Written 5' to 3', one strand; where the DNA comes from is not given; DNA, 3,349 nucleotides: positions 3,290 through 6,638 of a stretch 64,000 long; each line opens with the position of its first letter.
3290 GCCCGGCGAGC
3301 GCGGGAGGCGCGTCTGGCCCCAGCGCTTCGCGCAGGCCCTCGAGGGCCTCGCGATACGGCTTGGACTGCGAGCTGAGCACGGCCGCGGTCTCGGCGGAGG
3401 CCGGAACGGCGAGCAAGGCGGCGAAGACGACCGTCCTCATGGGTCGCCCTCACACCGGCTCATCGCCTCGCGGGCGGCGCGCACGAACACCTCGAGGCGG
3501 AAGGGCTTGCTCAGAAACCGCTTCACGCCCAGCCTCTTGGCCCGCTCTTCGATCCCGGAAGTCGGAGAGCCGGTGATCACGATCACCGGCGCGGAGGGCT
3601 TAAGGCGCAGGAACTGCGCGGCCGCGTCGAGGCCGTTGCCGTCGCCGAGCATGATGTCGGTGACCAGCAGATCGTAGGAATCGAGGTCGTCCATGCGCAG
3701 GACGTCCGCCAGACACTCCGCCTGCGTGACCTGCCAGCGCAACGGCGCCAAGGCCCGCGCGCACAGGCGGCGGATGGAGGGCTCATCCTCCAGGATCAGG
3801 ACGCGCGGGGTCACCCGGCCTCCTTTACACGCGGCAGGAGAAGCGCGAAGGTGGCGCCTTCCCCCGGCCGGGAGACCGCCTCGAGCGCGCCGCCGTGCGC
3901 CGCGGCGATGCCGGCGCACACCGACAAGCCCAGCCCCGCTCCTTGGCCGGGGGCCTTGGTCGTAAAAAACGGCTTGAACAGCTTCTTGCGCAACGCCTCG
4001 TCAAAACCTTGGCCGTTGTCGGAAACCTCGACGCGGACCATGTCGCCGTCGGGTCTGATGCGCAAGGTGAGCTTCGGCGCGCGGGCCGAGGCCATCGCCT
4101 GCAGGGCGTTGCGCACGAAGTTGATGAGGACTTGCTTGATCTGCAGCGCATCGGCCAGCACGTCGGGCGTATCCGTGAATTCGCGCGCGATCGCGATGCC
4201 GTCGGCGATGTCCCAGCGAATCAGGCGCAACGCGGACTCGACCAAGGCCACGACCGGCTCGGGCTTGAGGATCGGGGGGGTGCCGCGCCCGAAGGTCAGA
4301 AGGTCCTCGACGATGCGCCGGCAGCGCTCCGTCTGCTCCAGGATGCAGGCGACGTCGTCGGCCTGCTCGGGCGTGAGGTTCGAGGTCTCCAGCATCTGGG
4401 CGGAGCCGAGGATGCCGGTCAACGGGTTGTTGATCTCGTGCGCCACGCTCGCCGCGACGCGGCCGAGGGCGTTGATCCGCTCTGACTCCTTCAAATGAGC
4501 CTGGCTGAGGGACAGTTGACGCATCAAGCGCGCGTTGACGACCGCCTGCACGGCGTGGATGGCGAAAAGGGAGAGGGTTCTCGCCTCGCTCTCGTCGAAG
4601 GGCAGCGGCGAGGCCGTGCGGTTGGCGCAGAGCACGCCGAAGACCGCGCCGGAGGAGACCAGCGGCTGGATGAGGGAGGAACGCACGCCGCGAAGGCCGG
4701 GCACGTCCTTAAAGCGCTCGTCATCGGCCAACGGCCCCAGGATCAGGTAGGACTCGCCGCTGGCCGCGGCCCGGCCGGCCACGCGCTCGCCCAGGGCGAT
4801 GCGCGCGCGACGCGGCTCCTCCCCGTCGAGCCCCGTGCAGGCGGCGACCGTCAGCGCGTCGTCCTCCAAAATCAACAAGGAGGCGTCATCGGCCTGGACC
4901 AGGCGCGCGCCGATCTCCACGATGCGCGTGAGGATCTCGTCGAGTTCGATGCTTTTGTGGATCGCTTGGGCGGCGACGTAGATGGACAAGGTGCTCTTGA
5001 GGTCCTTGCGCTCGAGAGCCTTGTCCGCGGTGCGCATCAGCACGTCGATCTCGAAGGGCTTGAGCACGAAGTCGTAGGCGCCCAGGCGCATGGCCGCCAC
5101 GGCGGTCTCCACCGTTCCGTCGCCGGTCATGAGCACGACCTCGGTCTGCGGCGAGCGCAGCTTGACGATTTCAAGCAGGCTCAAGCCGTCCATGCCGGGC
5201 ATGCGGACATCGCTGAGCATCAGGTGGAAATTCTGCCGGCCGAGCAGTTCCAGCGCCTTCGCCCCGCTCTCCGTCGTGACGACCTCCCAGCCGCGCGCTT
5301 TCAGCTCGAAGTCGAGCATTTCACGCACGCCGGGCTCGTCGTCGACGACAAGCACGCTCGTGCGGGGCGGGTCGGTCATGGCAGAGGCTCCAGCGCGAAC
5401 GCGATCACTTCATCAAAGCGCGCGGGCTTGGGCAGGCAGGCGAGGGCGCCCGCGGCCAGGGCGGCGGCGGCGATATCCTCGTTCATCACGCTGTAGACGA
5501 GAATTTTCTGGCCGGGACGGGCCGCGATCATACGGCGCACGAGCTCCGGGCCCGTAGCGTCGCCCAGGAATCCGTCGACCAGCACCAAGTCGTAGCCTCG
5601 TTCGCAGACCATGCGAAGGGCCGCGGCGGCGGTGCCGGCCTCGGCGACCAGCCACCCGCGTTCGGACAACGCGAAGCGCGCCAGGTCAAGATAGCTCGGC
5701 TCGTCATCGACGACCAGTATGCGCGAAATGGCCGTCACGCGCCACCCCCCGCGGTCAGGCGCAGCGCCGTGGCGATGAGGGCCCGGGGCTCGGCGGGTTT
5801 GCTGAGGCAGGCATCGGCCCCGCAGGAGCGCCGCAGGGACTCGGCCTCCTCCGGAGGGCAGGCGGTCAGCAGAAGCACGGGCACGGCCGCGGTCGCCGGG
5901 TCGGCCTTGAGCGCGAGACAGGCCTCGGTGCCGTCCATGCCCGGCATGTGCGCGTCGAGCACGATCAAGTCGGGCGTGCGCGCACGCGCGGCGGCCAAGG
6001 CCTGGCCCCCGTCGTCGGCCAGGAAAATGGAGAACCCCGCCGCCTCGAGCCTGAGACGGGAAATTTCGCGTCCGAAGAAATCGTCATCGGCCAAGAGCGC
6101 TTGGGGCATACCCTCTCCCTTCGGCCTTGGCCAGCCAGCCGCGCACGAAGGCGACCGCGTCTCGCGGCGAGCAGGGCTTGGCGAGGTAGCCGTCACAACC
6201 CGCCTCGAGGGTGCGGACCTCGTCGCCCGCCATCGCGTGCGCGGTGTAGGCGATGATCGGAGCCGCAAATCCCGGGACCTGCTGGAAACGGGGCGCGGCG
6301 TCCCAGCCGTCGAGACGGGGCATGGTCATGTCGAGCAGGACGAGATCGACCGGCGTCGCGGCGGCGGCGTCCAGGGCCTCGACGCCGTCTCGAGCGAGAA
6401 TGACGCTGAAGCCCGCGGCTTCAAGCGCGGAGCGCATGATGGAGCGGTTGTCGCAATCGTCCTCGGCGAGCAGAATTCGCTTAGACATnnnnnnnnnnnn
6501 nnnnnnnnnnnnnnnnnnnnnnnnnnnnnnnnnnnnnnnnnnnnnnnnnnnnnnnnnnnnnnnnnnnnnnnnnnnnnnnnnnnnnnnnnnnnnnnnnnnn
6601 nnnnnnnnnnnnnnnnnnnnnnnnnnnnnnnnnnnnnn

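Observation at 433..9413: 9-kb operon with 4 kinase-type proteins and 9 receiver domains but no output or Hpt domain, ending in an SBP-like protein and a TonB-dependent receptor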

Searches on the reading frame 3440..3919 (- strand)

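Call 4: search_protein_families(library=pfam, proteins=[window:3440-3919:-], max_evalue=0.01)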
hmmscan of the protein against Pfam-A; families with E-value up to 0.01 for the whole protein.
window:3440-3919:- (160 aa): 1 family
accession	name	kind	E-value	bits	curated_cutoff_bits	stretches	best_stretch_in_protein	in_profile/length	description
PF00072.30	Response_reg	-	3.5e-18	66.2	30.2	1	40-148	1-109/111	Response regulator receiver domain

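Call 6: search_protein_families(library=ncbifam, proteins=[window:3440-3919:-], max_evalue=0.01)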
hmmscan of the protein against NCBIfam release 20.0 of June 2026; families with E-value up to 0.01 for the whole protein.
window:3440-3919:- (160 aa): 70 families (the best 25 are shown)
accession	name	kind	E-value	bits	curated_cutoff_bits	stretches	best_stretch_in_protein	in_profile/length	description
NF046022.1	RespRegCpdRBruc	equivalog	3.9e-14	52.7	180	1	39-148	3-112/120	cell cycle two-component system response regulator CpdR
TIGR01818.1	ntrC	equivalog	1.6e-12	47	558.6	1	40-154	1-115/463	nitrogen regulation protein NR(I)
NF006900.1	PRK09390.1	equivalog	1.8e-10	40.7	255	1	39-156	6-123/203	response regulator FixJ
NF007820.0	PRK10529.1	equivalog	2.3e-10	40.3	325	1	39-155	3-118/225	two-component system response regulator KdpE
NF045991.1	RespRegCtrARhodob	equivalog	3.6e-10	40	350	1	39-155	2-118/224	response regulator transcription factor CtrA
NF033791.1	ActR_PrrA_rreg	equivalog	5.6e-10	39.5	250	1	40-143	4-107/173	ActR/PrrA/RegA family redox response regulator transcription factor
NF011695.0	PRK15115.1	equivalog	6.6e-10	38.3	763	1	38-155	7-124/445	two-component system response regulator GlrR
NF045944.1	ResRegRpaBCyano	equivalog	7.6e-09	35.3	330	1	41-142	1-101/229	response regulator transcription factor RpaB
NF007005.1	PRK09468.1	equivalog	7.9e-09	35.3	331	1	38-146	4-112/237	osmolarity response regulator transcription factor OmpR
NF053854.1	RespRegPhoBBctds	equivalog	1.1e-08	34.7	270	1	40-147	1-110/225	two-component system response regulator PhoB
NF007969.0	PRK10693.1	equivalog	2.4e-08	33.4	329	1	39-141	9-111/337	two-component system response regulator RssB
NF008469.0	PRK11361.1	equivalog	5.8e-08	31.8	714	1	38-144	5-111/461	acetoacetate metabolism transcriptional regulator AtoC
NF010430.0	PRK13856.1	equivalog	1.1e-07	31.9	344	1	39-153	3-117/241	two-component response regulator VirG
NF008099.0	PRK10841.1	equivalog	1.3e-07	29.8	920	1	39-146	826-933/949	two-component system sensor histidine kinase RcsC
NF051870.1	NAssimRespRegNtrX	equivalog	1.5e-07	30.7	600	1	40-152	4-118/452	nitrogen assimilation response regulator NtrX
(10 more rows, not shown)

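Call 75: search_protein_families(library=pfam, proteins=[window:3440-3919:-], max_evalue=10)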
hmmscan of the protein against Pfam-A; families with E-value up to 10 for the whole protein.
window:3440-3919:- (160 aa): 2 families
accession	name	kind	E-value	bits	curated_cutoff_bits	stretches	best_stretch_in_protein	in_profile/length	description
PF00072.30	Response_reg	-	3.5e-18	66.2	30.2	1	40-148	1-109/111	Response regulator receiver domain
PF12710.13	HAD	-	0.035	14.9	27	1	99-139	89-131/189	haloacid dehalogenase-like hydrolase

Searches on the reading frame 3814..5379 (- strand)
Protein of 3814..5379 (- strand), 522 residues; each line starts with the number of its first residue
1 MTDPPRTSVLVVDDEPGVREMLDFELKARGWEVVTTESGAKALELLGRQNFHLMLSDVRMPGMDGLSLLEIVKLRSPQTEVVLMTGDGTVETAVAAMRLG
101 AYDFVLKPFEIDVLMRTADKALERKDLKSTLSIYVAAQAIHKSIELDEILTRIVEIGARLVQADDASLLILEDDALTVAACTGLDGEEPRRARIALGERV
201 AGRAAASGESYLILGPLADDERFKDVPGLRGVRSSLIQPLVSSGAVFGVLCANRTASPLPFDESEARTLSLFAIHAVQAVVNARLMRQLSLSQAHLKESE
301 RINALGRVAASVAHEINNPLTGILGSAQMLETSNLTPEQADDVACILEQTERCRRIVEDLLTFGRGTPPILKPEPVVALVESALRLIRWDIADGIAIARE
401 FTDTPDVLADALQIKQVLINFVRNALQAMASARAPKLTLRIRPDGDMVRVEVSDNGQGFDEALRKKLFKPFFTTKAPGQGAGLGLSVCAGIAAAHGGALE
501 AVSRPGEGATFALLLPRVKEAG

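Call 4: search_protein_families(library=pfam, proteins=[window:3814-5379:-], max_evalue=0.01)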
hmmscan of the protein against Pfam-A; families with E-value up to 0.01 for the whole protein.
window:3814-5379:- (522 aa): 8 families
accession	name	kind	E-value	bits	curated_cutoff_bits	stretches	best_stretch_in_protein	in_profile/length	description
PF00072.30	Response_reg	-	4.8e-28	98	30.2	1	9-116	1-108/111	Response regulator receiver domain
PF02518.31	HATPase_c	-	2.9e-24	86.1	26.4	1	410-517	2-109/111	Histidine kinase-, DNA gyrase B-, and HSP90-like ATPase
PF00512.31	HisKA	-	2e-18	66.6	26.9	1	305-366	2-63/66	His Kinase A (phospho-acceptor) domain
PF13185.12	GAF_2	-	3.3e-14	53.7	28.6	1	145-280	3-135/136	GAF domain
PF01590.32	GAF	-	3.8e-14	53.8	22.4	1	145-280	1-133/133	GAF domain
PF13492.12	GAF_3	-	6.8e-09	36.7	27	1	145-280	1-127/129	GAF domain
PF14501.12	HATPase_c_5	-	0.0052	17.1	22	1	413-500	5-87/102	GHKL domain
PF13581.12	HATPase_c_2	-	0.008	16.6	27.4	0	435-489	54-106/127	Histidine kinase-like ATPase domain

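Call 6: search_protein_families(library=ncbifam, proteins=[window:3814-5379:-], max_evalue=0.01)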
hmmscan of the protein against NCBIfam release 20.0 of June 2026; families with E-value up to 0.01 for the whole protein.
window:3814-5379:- (522 aa): 162 families (the best 25 are shown)
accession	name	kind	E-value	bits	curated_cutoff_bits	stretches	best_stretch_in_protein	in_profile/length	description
NF052574.1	HisKinEspCMyxo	equivalog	4.4e-62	210.3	1200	2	292-518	404-638/785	serine histidine kinase EspC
NF008468.0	PRK11360.1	equivalog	2.8e-56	191.1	646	1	278-520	369-611/616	two-component system sensor histidine kinase AtoS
NF010411.0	PRK13837.1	equivalog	4.4e-55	187.1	647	1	197-519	343-677/828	two-component system VirA-like sensor kinase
NF046020.1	HisKinCckABruc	equivalog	2.8e-49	167.7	1000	2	293-520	468-710/868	cell cycle histidine kinase CckA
NF052573.1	HisKinEspAMyxo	equivalog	8.6e-48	162.9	1400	2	259-516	346-610/755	serine histidine kinase EspA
NF047466.1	hybrid_RR_LvrB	exception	5.5e-42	144.3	500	2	295-517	142-376/377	hybrid histidine kinase/response regulator LvrB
NF007688.0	PRK10364.1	equivalog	7.3e-42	143.7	479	1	284-517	219-451/460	two-component system sensor histidine kinase ZraS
NF046026.1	HisKinCckACaul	equivalog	4.4e-41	140.8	1000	2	294-519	291-534/678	cell cycle histidine kinase CckA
TIGR02956.1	TMAO_torS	equivalog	1.2e-39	136.2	676.5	2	308-516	467-681/967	TMAO reductase system sensor histidine kinase/response regulator TorS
NF011874.0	PRK15347.1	equivalog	3.2e-39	134.7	852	2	297-516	389-613/921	two component system sensor kinase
NF038348.1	T2SS_HK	subfamily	1.5e-38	132.5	450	2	347-516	405-572/574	histidine kinase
NF010076.0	PRK13557.1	subfamily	6.6e-37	127.1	631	2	294-520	152-397/540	histidine kinase famiy protein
NF041777.1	sens_FixL_Rhizob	equivalog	3.5e-34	118.3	850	1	290-518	247-482/485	sensor protein FixL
NF008543.0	PRK11466.1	equivalog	5.4e-34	117.2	982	1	304-517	443-662/914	TMAO reductase system sensor histidine kinase/response regulator TorS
NF008099.0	PRK10841.1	equivalog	2.4e-32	111.7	920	2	308-516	473-689/949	two-component system sensor histidine kinase RcsC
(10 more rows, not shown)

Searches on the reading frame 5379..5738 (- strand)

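Call 4: search_protein_families(library=pfam, proteins=[window:5379-5738:-], max_evalue=0.01)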
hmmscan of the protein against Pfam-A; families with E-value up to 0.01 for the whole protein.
window:5379-5738:- (120 aa): 1 family
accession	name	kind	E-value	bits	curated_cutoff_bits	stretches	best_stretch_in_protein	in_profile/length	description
PF00072.30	Response_reg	-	2.1e-17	63.7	30.2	1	7-112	1-107/111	Response regulator receiver domain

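Call 6: search_protein_families(library=ncbifam, proteins=[window:5379-5738:-], max_evalue=0.01)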
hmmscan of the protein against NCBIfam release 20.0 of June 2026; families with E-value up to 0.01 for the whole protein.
window:5379-5738:- (120 aa): 70 families (the best 25 are shown)
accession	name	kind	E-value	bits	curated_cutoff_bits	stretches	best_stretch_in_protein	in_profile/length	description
NF033791.1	ActR_PrrA_rreg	equivalog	1.2e-10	41.6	250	1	7-113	4-111/173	ActR/PrrA/RegA family redox response regulator transcription factor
TIGR01818.1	ntrC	equivalog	2.3e-10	39.9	558.6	1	7-114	1-109/463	nitrogen regulation protein NR(I)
TIGR02154.1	PhoB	equivalog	6.2e-10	38.7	296.2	1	5-113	3-114/226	phosphate regulon transcriptional regulator PhoB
NF046020.1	HisKinCckABruc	equivalog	3.1e-09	35.3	1000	1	3-111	748-859/868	cell cycle histidine kinase CckA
NF007689.0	PRK10365.1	equivalog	3.5e-09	35.9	760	1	6-112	7-114/441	sigma-54-dependent response regulator transcription factor ZraR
NF053854.1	RespRegPhoBBctds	equivalog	7.7e-09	35.2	270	1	7-113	1-109/225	two-component system response regulator PhoB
NF045991.1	RespRegCtrARhodob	equivalog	2.5e-08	33.9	350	1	6-113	2-110/224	response regulator transcription factor CtrA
NF011695.0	PRK15115.1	equivalog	2.5e-08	33.1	763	1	5-111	7-114/445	two-component system response regulator GlrR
NF040534.1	resp_reg_YycF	equivalog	1e-07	31.4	340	1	6-113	2-109/231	response regulator YycF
NF007005.1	PRK09468.1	equivalog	1.5e-07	31.1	331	1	5-113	4-113/237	osmolarity response regulator transcription factor OmpR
NF008296.0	PRK11083.1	equivalog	1.7e-07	30.9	273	1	5-111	4-110/228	two-component system response regulator CreB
NF051870.1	NAssimRespRegNtrX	equivalog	1.9e-07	30.3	600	1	5-112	2-112/452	nitrogen assimilation response regulator NtrX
NF046022.1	RespRegCpdRBruc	equivalog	2e-07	31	180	1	5-97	2-90/120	cell cycle two-component system response regulator CpdR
NF007820.0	PRK10529.1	equivalog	2.1e-07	30.6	325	1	6-113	3-110/225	two-component system response regulator KdpE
TIGR02956.1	TMAO_torS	equivalog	2.4e-07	29.3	676.5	1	5-111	702-812/967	TMAO reductase system sensor histidine kinase/response regulator TorS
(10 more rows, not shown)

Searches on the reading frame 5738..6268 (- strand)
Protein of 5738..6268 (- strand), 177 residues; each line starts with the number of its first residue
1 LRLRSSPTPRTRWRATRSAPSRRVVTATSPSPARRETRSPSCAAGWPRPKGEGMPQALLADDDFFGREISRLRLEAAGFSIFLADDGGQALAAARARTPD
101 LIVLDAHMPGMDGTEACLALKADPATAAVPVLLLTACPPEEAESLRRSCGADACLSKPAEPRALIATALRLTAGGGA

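Call 4: search_protein_families(library=pfam, proteins=[window:5738-6268:-], max_evalue=0.01)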
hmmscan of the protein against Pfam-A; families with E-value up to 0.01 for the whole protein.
window:5738-6268:- (177 aa): 1 family
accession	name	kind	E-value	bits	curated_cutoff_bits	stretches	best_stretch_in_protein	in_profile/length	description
PF00072.30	Response_reg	-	3.9e-19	69.3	30.2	1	58-167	2-109/111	Response regulator receiver domain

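Call 6: search_protein_families(library=ncbifam, proteins=[window:5738-6268:-], max_evalue=0.01)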
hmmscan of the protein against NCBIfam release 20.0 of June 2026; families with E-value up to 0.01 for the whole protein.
window:5738-6268:- (177 aa): 84 families (the best 25 are shown)
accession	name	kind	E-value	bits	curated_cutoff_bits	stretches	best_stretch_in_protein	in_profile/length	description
NF007135.0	PRK09581.1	equivalog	4e-19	68.8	474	1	61-167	9-115/457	PleD family two-component system response regulator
NF045944.1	ResRegRpaBCyano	equivalog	9.2e-18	64.4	330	1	58-165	1-105/229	response regulator transcription factor RpaB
TIGR02154.1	PhoB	equivalog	1.2e-17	63.9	296.2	1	57-167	5-115/226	phosphate regulon transcriptional regulator PhoB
NF040689.1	MtrAB_MtrA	equivalog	1.8e-15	56.9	300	1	58-167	2-108/219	MtrAB system response regulator MtrA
NF041733.1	resp_reg_CseB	equivalog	7.5e-14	51.7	350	1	57-166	3-109/228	two-component system response regulator CseB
NF040534.1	resp_reg_YycF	equivalog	6e-13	48.6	340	1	59-167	5-110/231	response regulator YycF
NF008296.0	PRK11083.1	equivalog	9e-13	48.2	273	1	71-166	20-112/228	two-component system response regulator CreB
NF008318.0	PRK11107.1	equivalog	4e-12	45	890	1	80-167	693-780/920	two-component sensor histidine kinase BarA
NF007005.1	PRK09468.1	equivalog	5e-12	45.7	331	1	57-167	6-114/237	osmolarity response regulator transcription factor OmpR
NF053854.1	RespRegPhoBBctds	equivalog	1.6e-11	44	270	1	58-165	2-108/225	two-component system response regulator PhoB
NF008199.0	PRK10955.1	equivalog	2.9e-11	43.7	341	1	55-167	2-110/232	envelope stress response regulator transcription factor CpxR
NF007546.0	PRK10161.1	equivalog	3e-11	43.3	471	1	58-167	6-115/229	phosphate response regulator transcription factor PhoB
NF011874.0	PRK15347.1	equivalog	2e-10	39.4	852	1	56-173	692-810/921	two component system sensor kinase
NF007901.0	PRK10610.1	equivalog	4.6e-10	39.7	189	1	59-158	10-110/129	chemotaxis response regulator CheY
NF007820.0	PRK10529.1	equivalog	6e-10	38.9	325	1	58-166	5-113/225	two-component system response regulator KdpE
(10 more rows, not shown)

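Call 75: search_protein_families(library=pfam, proteins=[window:5738-6268:-], max_evalue=10)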
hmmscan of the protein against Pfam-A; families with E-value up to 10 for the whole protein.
window:5738-6268:- (177 aa): 2 families
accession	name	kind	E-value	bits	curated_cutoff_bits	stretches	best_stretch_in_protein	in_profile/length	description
PF00072.30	Response_reg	-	3.9e-19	69.3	30.2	1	58-167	2-109/111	Response regulator receiver domain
PF07563.17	DUF1541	-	0.041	14.2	25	1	102-118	6-22/52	Protein of unknown function (DUF1541)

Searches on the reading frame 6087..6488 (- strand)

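Call 4: search_protein_families(library=pfam, proteins=[window:6087-6488:-], max_evalue=0.01)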
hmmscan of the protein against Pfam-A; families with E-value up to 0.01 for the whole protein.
window:6087-6488:- (134 aa): 1 family
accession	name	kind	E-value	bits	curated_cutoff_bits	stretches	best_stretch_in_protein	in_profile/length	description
PF00072.30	Response_reg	-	9.6e-24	84.1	30.2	1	5-113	1-108/111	Response regulator receiver domain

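Call 6: search_protein_families(library=ncbifam, proteins=[window:6087-6488:-], max_evalue=0.01)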
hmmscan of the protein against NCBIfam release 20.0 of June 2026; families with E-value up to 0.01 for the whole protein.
window:6087-6488:- (134 aa): 90 families (the best 25 are shown)
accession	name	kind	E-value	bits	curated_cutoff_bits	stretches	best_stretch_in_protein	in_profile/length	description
NF045944.1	ResRegRpaBCyano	equivalog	1.4e-20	73.6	330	1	6-120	1-113/229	response regulator transcription factor RpaB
TIGR02154.1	PhoB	equivalog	3.1e-20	72.5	296.2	1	1-122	1-123/226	phosphate regulon transcriptional regulator PhoB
NF008199.0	PRK10955.1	equivalog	3.8e-20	72.8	341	1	3-121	2-117/232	envelope stress response regulator transcription factor CpxR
NF012227.0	AdeR_RR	equivalog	9.2e-20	71.1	340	1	2-122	11-129/239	efflux system response regulator transcription factor AdeR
NF008099.0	PRK10841.1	equivalog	1.1e-19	69.7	920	1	4-107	826-928/949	two-component system sensor histidine kinase RcsC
NF041733.1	resp_reg_CseB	equivalog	3.6e-19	69.1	350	1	4-123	2-119/228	two-component system response regulator CseB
NF008296.0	PRK11083.1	equivalog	2e-18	66.7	273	1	2-123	3-122/228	two-component system response regulator CreB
NF033120.0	vanR_FM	exception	2.5e-18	66.6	460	1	4-119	5-118/231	vancomycin resistance response regulator transcription factor, VanR-F/VanR-M family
NF007135.0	PRK09581.1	equivalog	2.6e-18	66.1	474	1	1-109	1-110/457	PleD family two-component system response regulator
NF040689.1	MtrAB_MtrA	equivalog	4.5e-18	65.4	300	1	5-123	1-117/219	MtrAB system response regulator MtrA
NF011874.0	PRK15347.1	equivalog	6.3e-18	64.2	852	1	4-109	692-800/921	two component system sensor kinase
NF008318.0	PRK11107.1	equivalog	7.3e-18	64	890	1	5-109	670-775/920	two-component sensor histidine kinase BarA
NF012023.0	PRK15479.1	equivalog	2.2e-17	63.4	337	1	4-127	2-124/224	transcriptional regulator TctD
NF040534.1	resp_reg_YycF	equivalog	2.7e-17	62.8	340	1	3-121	1-117/231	response regulator YycF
TIGR01387.1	cztR_silR_copR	subfamily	3.6e-17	62.8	279.2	1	5-123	1-118/218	heavy metal response regulator transcription factor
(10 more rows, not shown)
